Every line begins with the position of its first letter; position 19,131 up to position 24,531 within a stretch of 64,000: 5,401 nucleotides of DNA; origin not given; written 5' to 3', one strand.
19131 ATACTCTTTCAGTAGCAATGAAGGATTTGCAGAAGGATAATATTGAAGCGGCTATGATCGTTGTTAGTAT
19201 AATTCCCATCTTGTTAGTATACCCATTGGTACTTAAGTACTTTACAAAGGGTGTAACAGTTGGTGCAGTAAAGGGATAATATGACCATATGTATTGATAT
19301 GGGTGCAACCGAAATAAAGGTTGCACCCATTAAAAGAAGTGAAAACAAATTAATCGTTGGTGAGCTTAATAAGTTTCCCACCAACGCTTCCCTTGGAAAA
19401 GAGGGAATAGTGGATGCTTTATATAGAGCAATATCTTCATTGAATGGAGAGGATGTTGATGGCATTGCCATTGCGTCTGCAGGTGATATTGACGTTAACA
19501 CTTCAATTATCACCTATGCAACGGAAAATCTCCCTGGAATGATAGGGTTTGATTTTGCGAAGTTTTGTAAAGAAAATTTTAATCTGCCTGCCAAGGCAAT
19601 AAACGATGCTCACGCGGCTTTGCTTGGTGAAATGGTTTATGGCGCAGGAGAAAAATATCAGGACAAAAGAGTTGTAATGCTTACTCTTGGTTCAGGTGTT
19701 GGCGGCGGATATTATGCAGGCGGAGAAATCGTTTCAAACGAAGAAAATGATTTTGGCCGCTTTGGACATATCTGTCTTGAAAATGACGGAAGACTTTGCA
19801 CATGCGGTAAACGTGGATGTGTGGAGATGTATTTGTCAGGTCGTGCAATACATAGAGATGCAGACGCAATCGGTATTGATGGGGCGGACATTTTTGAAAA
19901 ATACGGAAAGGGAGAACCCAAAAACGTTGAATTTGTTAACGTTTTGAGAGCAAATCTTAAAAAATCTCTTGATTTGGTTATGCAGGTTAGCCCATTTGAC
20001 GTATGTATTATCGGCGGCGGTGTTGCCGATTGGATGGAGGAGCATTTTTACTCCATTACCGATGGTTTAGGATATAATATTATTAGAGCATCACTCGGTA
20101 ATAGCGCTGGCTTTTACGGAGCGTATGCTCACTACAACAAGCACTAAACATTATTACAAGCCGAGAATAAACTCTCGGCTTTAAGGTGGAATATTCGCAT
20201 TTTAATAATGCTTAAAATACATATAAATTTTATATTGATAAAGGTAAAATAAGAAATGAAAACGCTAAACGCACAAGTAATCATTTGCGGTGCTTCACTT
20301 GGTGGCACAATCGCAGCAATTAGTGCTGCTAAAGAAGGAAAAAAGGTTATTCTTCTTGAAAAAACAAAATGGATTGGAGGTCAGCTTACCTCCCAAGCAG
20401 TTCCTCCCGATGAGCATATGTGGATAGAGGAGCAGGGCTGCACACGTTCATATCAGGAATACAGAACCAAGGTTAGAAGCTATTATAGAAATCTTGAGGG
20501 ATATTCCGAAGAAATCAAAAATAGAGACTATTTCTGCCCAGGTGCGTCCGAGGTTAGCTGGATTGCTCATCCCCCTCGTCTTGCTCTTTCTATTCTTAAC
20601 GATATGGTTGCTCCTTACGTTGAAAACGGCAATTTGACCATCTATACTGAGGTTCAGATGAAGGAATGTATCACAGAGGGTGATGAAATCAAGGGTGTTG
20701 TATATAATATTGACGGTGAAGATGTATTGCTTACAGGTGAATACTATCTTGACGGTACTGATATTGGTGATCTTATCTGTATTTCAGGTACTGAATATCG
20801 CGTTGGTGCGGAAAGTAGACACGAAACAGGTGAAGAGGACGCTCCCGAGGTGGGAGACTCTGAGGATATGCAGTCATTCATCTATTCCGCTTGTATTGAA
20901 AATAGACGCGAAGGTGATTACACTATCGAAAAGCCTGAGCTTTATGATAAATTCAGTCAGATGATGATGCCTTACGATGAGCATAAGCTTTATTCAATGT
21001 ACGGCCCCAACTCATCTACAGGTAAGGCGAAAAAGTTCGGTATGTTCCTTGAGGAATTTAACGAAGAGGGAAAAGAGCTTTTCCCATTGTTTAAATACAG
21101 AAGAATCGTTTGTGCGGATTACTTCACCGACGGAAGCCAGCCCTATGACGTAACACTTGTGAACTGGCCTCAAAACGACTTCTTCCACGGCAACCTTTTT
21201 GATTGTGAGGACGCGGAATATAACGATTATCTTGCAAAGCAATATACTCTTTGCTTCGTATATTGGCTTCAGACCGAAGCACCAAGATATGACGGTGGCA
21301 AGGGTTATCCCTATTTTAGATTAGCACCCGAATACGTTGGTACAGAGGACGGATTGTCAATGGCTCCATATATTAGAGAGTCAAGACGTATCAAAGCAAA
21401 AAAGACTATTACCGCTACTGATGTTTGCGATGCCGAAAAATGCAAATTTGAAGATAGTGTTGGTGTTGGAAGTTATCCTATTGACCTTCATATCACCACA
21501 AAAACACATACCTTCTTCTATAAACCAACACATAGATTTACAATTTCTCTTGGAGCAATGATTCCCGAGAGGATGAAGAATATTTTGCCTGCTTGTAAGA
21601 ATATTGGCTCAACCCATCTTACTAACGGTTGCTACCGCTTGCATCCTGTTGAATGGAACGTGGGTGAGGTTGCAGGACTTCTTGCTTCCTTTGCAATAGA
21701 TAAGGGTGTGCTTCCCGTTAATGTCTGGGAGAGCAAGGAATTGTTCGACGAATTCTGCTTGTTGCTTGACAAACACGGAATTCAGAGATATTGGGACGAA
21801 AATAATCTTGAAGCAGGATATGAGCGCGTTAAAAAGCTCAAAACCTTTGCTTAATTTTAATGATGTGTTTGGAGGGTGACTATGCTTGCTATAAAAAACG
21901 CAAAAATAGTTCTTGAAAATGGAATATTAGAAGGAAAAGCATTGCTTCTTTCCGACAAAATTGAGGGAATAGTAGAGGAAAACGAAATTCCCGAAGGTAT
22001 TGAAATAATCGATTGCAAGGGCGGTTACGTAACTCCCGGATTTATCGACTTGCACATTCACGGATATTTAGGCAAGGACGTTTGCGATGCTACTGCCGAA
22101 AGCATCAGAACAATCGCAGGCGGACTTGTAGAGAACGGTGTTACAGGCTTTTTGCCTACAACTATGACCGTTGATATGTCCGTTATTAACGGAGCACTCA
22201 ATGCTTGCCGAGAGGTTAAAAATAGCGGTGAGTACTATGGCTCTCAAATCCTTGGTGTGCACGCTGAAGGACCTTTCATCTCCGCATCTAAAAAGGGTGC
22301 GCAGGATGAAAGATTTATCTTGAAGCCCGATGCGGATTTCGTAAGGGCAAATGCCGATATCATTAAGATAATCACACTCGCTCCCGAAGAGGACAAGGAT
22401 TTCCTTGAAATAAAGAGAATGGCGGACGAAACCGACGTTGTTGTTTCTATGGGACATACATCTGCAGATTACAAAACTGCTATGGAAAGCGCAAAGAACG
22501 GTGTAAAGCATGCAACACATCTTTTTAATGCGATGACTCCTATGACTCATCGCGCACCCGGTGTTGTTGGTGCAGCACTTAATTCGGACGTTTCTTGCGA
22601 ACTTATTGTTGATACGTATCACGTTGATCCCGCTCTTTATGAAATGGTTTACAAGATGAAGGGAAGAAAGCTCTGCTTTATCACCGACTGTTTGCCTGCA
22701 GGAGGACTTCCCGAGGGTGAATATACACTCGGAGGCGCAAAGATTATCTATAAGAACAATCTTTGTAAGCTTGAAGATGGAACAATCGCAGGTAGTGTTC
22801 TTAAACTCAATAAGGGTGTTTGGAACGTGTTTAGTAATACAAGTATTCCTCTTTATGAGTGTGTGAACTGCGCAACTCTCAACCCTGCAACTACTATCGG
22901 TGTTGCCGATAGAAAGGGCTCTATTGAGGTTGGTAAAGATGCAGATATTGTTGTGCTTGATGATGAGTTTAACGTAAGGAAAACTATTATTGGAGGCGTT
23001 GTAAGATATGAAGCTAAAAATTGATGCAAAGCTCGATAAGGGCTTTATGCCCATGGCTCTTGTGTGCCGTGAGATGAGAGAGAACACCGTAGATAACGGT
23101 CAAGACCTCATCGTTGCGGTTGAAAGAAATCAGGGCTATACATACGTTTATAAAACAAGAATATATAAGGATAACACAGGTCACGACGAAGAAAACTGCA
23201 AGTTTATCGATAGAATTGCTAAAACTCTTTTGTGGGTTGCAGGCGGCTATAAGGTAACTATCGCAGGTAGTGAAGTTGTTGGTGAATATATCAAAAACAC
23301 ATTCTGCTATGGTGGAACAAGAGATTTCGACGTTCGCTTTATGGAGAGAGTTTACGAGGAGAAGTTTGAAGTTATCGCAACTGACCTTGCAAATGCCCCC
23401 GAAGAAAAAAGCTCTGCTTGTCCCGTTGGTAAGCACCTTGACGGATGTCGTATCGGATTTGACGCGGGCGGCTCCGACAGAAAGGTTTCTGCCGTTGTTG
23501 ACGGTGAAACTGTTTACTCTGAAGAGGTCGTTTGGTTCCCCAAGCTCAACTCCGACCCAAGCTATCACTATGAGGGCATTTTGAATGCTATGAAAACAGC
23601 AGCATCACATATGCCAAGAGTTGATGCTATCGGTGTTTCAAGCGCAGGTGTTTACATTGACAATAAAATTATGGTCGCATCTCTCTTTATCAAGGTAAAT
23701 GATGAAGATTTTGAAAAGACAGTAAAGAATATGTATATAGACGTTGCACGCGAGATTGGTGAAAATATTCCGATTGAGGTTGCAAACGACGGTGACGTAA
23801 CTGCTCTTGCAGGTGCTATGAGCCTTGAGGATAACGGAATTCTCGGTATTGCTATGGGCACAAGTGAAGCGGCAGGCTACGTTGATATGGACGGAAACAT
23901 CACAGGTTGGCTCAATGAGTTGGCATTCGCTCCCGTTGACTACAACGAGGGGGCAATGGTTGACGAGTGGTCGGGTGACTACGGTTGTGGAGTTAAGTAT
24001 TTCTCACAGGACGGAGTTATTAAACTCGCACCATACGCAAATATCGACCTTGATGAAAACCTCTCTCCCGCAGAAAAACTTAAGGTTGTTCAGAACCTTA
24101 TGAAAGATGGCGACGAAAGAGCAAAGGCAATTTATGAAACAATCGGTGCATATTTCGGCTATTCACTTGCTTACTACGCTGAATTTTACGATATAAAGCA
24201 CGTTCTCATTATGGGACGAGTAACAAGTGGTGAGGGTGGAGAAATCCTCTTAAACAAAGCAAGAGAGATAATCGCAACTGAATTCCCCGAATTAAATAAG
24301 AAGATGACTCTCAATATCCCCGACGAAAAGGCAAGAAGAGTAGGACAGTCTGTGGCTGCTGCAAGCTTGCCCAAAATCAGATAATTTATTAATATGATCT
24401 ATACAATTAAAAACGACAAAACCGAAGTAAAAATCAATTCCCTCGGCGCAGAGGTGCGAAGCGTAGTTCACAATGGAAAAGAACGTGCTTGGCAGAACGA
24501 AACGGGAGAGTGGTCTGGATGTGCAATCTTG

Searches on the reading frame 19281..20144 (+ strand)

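Call 10: search_protein_families(library=pfam, proteins=[window:19281-20144:+], max_evalue=0.001)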
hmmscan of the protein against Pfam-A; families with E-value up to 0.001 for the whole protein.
window:19281-20144:+ (288 aa): 1 family
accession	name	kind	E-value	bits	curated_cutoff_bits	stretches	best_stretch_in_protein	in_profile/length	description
PF00480.26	ROK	-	3.5e-40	138.8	22.9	1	2-282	1-288/294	ROK family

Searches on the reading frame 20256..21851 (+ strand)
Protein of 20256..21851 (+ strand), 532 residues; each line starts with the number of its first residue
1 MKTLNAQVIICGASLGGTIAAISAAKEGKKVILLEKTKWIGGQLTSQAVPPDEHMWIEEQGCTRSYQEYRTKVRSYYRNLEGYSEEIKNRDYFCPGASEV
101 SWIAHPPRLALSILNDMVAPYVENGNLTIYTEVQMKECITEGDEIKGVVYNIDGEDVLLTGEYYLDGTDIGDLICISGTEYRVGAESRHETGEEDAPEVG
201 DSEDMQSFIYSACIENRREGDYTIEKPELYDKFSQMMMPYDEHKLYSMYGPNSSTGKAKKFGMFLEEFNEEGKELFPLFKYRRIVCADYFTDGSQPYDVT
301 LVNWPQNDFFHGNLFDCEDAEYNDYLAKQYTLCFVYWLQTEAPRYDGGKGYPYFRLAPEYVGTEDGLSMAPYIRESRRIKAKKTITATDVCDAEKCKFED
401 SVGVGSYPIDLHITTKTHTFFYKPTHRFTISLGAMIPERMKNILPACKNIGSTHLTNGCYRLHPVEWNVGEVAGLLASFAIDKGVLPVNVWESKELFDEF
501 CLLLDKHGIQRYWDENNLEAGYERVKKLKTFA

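Call 10: search_protein_families(library=pfam, proteins=[window:20256-21851:+], max_evalue=0.001)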
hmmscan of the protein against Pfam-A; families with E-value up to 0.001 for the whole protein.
window:20256-21851:+ (532 aa): 3 families
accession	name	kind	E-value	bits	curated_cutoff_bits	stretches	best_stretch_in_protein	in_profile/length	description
PF12831.13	FAD_oxidored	-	1.8e-91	308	27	1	7-490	1-407/416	FAD dependent oxidoreductase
PF00890.30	FAD_binding_2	-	4.2e-06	26.7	20.4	1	8-44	2-38/414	FAD binding domain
PF13450.12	NAD_binding_8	-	4.8e-05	24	21.9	1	10-51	1-41/68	NAD(P)-binding Rossmann-like domain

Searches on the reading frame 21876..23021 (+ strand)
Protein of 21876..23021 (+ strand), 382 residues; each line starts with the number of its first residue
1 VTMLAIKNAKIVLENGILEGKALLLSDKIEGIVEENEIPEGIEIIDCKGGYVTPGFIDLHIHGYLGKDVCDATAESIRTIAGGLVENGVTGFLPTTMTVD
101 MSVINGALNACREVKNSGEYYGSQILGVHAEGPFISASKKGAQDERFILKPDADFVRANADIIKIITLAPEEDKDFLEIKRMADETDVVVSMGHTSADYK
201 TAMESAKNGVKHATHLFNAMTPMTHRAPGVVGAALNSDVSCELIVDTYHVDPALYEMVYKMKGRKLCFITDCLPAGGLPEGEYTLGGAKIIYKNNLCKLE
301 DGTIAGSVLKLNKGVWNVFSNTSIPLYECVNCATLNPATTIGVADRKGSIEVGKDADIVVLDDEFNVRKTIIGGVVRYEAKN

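Call 10: search_protein_families(library=pfam, proteins=[window:21876-23021:+], max_evalue=0.001)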
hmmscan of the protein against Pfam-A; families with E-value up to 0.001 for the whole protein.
window:21876-23021:+ (382 aa): 2 families
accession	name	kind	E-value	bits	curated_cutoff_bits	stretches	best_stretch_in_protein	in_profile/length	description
PF01979.26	Amidohydro_1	-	2e-28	100.1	25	1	51-376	1-344/345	Amidohydrolase family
PF07969.17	Amidohydro_3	-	2.9e-19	70.3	29.7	2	323-365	406-448/472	Amidohydrolase family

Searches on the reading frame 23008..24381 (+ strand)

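Call 31: search_protein_families(library=pfam, proteins=[window:23008-24381:+], max_evalue=0.001)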
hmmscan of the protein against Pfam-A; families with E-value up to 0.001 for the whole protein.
window:23008-24381:+ (458 aa): 1 family
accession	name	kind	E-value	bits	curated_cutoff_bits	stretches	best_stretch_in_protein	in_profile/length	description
PF00480.26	ROK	-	5.2e-05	23.4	22.9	1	149-410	2-249/294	ROK family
